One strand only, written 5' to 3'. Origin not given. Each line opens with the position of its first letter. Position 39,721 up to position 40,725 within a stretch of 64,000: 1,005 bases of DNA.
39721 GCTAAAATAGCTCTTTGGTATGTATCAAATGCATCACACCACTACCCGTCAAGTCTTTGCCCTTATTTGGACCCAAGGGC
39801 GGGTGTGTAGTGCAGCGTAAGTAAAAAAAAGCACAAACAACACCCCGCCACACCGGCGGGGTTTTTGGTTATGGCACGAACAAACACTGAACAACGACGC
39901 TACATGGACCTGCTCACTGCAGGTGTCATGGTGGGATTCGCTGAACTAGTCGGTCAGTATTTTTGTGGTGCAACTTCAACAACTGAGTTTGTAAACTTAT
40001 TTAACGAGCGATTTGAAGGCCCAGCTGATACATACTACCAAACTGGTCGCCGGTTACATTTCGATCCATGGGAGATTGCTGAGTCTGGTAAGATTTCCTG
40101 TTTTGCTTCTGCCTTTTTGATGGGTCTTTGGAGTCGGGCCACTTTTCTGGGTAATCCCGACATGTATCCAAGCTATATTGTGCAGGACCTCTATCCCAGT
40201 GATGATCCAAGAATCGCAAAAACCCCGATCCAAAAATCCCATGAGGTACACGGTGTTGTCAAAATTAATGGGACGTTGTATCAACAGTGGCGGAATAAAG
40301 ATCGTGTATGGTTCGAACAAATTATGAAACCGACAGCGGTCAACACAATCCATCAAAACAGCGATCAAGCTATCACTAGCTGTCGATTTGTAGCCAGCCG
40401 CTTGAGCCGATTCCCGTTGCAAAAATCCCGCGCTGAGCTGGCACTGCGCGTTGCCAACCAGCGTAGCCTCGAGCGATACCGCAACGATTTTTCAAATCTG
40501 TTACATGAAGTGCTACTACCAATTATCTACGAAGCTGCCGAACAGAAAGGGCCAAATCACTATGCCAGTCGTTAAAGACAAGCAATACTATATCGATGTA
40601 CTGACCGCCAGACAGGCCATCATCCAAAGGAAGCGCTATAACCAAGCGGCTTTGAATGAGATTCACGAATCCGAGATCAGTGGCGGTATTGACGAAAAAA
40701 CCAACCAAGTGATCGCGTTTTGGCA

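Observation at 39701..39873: Promoter, ~130-nt structured leader and intrinsic terminator placed 5 nt before a start codon: candidate riboswitch/attenuator or small RNA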

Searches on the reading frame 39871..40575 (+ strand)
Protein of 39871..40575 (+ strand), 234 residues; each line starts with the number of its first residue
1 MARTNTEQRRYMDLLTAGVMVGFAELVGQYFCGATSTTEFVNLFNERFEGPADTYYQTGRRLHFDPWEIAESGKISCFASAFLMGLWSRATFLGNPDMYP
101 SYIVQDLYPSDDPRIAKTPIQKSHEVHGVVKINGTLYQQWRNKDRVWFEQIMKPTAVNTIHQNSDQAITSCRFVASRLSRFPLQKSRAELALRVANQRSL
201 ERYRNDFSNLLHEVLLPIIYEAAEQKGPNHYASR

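Call 11: search_protein_families(library=pfam, proteins=[window:39871-40575:+], max_evalue=0.1)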
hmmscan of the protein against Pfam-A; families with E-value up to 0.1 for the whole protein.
window:39871-40575:+ (234 aa): 0 families

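Call 12: search_protein_families(library=phrogs, proteins=[window:39871-40575:+], max_evalue=0.1)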
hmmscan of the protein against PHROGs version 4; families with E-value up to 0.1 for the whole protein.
window:39871-40575:+ (234 aa): 0 families

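Call 13: find_homologous_proteins(query=window:39871-40575:+)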
Query window:39871-40575:+ (234 aa): 1 proteins with E <= 0.001 among 211 candidates.
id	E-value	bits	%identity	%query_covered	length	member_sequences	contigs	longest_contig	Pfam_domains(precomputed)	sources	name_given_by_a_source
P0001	7.8e-157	537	100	100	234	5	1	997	-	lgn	-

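Call 29: search_protein_representatives(alignment_id=A2)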
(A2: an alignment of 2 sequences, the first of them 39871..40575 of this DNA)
Query: 2 sequences, 252 profile positions. Proteins with E-value up to 0.001 (for the whole library): 15; up to 1e-10: 3; up to 1e-30: 2. The best 15 are listed.
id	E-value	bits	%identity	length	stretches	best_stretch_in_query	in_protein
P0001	2.0e-129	446.9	-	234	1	1-252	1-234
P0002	3.0e-110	384.1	-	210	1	5-223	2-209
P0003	1.4e-13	67.3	-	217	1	4-183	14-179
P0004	5.1e-09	52.4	-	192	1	10-146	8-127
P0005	6.4e-06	42.3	-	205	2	17-99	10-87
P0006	6.7e-06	42.2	-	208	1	10-204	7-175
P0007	1.3e-05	41.3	-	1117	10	61-94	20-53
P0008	3.1e-05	40.0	-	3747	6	66-101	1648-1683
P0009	3.2e-05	40.0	-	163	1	19-119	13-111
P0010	4.0e-05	39.7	-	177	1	19-97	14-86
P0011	1.1e-04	38.2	-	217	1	16-163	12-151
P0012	1.9e-04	37.5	-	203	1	12-96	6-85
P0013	2.7e-04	37.0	-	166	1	17-97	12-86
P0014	3.8e-04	36.5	-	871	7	57-97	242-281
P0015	4.3e-04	36.3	-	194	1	18-93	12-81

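Call 31: find_encoding_contigs(protein=P0003, flank=3000)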
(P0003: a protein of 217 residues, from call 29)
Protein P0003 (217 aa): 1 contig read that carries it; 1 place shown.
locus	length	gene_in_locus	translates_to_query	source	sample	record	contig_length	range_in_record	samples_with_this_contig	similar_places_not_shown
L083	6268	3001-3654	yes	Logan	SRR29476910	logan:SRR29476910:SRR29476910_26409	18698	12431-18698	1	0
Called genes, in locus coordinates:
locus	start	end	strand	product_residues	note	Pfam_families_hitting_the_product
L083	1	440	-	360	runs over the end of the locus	-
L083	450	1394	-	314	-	PF00768:Peptidase_S11, PF02113:Peptidase_S13 (weak)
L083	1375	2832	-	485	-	PF01336:tRNA_anti-codon, PF00152:tRNA-synt_2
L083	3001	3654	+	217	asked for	-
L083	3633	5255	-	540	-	PF01368:DHH, PF02272:DHHA1, PF17768:RecJ_OB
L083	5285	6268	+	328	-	?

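Call 33: find_encoding_contigs(protein=P0004, flank=3000)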
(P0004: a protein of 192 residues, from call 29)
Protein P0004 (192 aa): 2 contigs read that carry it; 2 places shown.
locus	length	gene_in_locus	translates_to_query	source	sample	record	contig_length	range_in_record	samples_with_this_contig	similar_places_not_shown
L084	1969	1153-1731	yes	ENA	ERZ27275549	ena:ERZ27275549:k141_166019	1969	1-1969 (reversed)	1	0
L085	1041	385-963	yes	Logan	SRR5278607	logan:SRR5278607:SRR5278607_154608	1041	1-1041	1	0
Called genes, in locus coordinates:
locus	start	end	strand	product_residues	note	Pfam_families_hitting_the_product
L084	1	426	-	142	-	?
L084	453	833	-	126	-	PF05635:23S_rRNA_IVP, PF22296:bAvd (faint)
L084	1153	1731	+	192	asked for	-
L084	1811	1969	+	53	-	?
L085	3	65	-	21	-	?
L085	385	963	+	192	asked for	-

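Call 34: find_encoding_contigs(protein=P0011, flank=3000)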
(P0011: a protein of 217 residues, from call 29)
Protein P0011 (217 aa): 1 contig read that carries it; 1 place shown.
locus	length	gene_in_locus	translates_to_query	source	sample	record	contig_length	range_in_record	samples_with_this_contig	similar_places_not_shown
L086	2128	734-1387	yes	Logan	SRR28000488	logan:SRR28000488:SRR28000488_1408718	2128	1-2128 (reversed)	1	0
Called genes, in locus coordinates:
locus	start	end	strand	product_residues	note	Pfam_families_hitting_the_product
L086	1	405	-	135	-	?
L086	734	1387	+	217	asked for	-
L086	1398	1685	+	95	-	-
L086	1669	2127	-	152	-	?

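Call 37: find_encoding_contigs(protein=P0005, flank=3000)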
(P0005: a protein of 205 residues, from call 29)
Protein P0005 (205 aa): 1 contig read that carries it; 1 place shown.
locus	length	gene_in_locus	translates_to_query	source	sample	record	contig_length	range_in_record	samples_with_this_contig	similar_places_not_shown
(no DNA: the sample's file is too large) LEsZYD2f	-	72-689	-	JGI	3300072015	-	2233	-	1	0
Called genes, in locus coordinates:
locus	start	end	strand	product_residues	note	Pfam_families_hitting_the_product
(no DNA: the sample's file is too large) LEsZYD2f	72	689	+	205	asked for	-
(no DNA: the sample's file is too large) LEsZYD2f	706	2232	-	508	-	?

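Call 38: find_encoding_contigs(protein=P0006, flank=3000)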
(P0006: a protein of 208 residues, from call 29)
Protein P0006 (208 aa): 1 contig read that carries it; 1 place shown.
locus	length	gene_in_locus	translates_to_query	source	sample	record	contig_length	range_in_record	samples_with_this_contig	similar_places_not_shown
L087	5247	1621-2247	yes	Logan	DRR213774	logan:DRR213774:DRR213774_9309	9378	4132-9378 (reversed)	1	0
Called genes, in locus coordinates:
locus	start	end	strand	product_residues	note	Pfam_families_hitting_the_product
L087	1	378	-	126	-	?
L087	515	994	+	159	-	PF11969:DcpS_C (weak), PF01230:HIT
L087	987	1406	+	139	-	PF00293:NUDIX, PF14815:NUDIX_4 (weak)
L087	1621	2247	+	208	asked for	-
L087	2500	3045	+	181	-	-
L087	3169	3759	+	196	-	-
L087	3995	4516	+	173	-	-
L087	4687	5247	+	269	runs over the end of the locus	PF02463:SMC_N (faint), PF13476:AAA_23, PF13175:AAA_15, PF13304:AAA_21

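Call 41: find_encoding_contigs(protein=P0009, flank=3000)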
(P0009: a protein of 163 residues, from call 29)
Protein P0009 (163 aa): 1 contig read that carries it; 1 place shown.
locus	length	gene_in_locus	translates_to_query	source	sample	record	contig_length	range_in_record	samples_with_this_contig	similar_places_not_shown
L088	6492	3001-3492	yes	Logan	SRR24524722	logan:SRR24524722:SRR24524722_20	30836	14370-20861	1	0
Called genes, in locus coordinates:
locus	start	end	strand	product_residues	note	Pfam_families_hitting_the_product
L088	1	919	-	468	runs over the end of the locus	PF01336:tRNA_anti-codon, PF00152:tRNA-synt_2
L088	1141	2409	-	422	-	-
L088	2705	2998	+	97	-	-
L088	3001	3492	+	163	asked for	-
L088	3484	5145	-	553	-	PF01368:DHH, PF02272:DHHA1, PF17768:RecJ_OB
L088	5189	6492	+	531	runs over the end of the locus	PF01743:PolyA_pol, PF12627:PolyA_pol_RNAbd, PF01966:HD, PF13735:tRNA_NucTran2_2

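Call 42: find_encoding_contigs(protein=P0010, flank=3000)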
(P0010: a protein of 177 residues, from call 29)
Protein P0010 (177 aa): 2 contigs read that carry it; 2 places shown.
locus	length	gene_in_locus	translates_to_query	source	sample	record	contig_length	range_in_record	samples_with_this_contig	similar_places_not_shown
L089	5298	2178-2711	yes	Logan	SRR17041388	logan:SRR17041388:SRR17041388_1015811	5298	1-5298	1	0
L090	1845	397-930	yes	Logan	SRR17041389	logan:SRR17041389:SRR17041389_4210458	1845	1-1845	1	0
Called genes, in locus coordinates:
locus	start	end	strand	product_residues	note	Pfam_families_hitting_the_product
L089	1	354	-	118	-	?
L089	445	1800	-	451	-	PF01336:tRNA_anti-codon, PF00152:tRNA-synt_2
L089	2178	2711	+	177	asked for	-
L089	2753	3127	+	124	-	-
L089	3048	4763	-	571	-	PF01368:DHH, PF02272:DHHA1, PF17768:RecJ_OB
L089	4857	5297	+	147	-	?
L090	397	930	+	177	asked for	-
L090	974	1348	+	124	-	-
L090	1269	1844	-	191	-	?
